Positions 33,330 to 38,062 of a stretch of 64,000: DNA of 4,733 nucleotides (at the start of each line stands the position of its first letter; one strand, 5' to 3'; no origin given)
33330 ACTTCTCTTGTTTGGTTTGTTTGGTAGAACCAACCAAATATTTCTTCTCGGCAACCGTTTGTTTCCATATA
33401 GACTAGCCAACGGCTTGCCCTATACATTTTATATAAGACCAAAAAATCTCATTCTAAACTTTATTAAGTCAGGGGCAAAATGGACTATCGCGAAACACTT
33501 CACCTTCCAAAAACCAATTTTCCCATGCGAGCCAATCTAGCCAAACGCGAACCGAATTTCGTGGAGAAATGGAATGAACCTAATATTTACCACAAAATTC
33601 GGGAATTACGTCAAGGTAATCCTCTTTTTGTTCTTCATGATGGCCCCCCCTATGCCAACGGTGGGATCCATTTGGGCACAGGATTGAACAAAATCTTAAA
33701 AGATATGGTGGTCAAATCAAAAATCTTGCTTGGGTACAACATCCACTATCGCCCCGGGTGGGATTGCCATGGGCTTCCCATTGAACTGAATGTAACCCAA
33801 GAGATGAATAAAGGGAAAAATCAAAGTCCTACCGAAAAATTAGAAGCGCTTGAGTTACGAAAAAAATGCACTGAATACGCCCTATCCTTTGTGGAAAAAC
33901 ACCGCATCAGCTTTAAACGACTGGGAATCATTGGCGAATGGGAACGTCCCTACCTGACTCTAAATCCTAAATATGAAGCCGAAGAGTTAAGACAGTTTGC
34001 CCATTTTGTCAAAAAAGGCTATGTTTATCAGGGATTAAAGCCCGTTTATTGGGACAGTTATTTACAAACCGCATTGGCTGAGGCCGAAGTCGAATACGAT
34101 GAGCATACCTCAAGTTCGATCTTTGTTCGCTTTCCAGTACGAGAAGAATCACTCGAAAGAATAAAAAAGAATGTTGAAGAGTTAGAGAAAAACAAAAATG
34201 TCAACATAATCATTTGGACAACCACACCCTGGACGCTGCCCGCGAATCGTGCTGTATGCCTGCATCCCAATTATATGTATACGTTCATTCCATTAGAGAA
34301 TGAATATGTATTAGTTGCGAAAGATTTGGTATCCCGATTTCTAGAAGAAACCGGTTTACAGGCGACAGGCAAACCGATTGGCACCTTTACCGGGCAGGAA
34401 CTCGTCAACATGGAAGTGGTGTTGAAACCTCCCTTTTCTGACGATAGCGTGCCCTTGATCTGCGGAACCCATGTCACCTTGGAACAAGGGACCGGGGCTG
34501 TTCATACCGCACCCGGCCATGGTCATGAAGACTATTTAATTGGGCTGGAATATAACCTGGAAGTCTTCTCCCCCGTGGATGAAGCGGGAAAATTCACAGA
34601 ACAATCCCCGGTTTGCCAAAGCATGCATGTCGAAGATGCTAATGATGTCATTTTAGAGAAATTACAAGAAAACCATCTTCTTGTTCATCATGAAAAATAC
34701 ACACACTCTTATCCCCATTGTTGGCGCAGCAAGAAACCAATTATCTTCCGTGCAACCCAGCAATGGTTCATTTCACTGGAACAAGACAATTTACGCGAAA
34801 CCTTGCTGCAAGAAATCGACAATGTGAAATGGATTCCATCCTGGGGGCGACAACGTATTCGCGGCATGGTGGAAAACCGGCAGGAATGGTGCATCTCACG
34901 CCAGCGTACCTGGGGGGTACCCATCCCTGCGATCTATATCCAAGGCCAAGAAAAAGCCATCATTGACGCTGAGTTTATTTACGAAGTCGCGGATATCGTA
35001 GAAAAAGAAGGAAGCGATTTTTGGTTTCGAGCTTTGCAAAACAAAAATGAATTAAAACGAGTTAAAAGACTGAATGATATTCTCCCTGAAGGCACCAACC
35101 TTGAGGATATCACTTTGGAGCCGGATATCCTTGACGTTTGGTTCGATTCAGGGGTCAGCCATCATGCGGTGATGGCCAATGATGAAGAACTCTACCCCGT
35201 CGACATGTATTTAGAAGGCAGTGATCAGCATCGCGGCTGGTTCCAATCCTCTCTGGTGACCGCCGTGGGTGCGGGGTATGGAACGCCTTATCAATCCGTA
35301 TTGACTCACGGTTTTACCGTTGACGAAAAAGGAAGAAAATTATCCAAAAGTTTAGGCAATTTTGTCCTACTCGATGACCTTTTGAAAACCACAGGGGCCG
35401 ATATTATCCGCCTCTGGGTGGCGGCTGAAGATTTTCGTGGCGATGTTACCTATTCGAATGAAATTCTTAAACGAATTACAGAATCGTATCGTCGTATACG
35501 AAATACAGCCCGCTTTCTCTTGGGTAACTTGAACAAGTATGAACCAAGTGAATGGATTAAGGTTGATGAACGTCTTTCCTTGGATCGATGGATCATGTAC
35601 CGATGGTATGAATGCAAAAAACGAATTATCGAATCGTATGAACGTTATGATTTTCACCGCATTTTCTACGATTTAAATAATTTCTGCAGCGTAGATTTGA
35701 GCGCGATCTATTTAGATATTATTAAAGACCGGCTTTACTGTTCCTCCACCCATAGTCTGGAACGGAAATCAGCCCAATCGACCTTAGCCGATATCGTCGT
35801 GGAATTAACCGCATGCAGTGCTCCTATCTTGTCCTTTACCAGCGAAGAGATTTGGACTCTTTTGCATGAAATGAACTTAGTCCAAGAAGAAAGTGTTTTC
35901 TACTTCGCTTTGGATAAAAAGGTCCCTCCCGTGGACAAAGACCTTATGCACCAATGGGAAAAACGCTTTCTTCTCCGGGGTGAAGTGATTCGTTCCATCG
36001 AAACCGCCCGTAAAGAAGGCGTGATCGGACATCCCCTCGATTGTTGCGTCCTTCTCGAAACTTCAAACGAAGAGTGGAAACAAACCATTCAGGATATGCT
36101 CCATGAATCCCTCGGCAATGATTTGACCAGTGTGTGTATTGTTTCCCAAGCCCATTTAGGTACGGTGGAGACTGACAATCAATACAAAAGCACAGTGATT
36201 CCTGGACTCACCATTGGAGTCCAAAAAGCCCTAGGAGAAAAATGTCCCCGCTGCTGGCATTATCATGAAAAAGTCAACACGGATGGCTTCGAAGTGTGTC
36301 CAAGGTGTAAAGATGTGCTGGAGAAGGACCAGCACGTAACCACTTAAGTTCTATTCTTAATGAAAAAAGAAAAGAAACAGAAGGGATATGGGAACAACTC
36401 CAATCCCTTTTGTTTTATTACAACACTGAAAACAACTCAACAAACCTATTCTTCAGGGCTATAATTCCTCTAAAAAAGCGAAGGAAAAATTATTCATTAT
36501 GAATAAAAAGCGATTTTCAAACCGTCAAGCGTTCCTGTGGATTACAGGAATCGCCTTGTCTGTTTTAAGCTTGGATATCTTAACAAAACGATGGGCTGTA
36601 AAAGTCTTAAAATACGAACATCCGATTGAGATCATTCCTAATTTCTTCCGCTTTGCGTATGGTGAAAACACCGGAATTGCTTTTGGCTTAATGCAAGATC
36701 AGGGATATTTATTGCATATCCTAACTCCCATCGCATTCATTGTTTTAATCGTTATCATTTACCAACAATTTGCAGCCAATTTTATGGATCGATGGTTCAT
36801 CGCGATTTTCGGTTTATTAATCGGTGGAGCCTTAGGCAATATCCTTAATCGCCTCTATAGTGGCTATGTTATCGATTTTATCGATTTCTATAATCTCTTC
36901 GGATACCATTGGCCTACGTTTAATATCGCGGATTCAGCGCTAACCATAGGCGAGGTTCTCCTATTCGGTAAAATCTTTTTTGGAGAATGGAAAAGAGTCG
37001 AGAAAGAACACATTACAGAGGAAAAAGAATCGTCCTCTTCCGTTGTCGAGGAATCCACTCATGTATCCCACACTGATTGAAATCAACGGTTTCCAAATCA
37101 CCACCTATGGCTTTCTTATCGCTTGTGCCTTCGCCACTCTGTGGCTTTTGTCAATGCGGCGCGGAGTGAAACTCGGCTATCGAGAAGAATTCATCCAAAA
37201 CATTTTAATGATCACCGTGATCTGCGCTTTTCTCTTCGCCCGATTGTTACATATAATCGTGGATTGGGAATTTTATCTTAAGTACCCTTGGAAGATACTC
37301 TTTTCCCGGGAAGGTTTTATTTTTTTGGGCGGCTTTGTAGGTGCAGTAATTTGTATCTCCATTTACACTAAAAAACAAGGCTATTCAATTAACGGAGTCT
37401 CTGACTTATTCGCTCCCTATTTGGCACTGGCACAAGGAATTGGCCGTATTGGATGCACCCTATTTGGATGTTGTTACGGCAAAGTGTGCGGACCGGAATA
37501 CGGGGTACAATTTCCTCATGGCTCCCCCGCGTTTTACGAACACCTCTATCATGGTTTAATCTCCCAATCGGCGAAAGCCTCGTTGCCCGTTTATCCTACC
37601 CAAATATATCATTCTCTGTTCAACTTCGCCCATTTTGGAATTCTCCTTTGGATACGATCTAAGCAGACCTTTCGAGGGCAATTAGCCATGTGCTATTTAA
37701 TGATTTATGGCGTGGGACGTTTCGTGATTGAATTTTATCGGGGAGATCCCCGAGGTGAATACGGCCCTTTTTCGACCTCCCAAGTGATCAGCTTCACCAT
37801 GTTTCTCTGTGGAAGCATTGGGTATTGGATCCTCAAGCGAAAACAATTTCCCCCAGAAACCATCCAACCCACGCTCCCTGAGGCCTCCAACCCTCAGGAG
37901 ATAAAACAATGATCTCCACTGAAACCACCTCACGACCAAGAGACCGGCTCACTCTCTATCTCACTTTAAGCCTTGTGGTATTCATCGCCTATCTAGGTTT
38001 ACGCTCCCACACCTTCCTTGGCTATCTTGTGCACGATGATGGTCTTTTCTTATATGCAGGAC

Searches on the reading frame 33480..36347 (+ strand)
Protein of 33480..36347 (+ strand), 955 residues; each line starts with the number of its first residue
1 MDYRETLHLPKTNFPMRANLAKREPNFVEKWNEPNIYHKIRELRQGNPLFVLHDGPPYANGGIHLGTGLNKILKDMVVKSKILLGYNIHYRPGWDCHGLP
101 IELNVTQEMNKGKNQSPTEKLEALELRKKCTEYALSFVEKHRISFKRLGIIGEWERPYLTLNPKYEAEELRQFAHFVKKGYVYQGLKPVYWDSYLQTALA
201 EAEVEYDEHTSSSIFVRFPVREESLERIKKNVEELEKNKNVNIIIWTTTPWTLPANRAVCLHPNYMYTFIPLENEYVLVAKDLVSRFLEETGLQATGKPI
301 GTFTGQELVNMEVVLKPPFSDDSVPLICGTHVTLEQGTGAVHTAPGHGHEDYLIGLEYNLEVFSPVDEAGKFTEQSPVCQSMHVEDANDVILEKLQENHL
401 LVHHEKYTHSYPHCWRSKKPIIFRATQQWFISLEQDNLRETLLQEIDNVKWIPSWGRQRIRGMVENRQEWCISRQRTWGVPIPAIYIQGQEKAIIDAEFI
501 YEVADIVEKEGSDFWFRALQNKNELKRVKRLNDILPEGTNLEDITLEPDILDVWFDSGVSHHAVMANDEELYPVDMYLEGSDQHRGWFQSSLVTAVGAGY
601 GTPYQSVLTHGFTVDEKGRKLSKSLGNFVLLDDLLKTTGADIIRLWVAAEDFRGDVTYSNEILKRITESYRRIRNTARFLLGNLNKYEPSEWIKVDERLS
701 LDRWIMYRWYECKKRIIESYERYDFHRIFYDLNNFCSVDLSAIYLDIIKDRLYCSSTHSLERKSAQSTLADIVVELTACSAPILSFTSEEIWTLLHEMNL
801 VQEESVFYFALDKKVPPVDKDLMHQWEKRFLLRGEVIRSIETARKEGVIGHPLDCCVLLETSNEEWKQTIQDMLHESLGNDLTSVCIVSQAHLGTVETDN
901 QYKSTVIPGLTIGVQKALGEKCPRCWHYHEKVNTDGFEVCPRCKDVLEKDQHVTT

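Call 9: search_protein_families(library=pfam, proteins=[window:33480-36347:+])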
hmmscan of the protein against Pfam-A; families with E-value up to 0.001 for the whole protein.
window:33480-36347:+ (955 aa): 6 families
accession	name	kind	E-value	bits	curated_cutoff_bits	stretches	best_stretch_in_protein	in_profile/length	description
PF00133.28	tRNA-synt_1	-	4.3e-122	408.3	22.7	1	28-657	3-412/414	tRNA synthetases class I (I, L, M and V)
PF08264.19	Anticodon_1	-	1.9e-25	89.9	25.1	1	702-855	1-144/148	Anticodon-binding domain of tRNA ligase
PF09334.17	tRNA-synt_1g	-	2.9e-17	63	20.1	1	57-109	8-60/391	tRNA synthetases class I (M)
PF01406.26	tRNA-synt_1e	-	1.1e-07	32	27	1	598-666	231-299/301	tRNA synthetases class I (C) catalytic domain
PF06827.20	zf-FPG_IleRS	-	3.4e-06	27.2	21.3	1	919-943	1-27/30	Zinc finger found in FPG and IleRS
PF13603.12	tRNA-synt_1_2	-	4.8e-05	23.3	25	1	280-371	54-145/185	Leucyl-tRNA synthetase, editing domain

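Call 11: find_encoding_contigs(protein=window:33480-36347:+, flank=1000, max_places=3)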
Protein window:33480-36347:+ (955 aa): no gene with exactly this product is on record in the collection.

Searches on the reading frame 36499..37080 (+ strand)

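Call 68: search_protein_families(library=pfam, proteins=[window:36499-37080:+])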
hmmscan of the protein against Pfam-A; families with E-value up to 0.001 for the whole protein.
window:36499-37080:+ (193 aa): 1 family
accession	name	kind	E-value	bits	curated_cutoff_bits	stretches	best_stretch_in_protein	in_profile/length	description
PF01252.23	Peptidase_A8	-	1.2e-35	123.2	25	1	18-161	1-142/142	Signal peptidase (SPase) II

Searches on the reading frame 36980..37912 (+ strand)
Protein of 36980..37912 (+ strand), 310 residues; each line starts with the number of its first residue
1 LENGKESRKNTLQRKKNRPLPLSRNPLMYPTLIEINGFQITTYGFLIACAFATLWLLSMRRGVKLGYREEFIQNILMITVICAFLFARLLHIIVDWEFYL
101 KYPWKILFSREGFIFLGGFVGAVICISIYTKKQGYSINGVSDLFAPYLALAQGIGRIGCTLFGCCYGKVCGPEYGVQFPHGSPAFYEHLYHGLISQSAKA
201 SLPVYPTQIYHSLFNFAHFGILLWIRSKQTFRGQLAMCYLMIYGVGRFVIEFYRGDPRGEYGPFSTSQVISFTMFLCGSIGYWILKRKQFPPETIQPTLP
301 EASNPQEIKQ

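Call 68: search_protein_families(library=pfam, proteins=[window:36980-37912:+])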
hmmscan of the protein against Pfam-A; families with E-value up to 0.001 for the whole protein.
window:36980-37912:+ (310 aa): 1 family
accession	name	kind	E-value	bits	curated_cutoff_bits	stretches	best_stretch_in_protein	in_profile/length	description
PF01790.23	LGT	-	2.4e-51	174.8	24.9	1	30-283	1-239/240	Prolipoprotein diacylglyceryl transferase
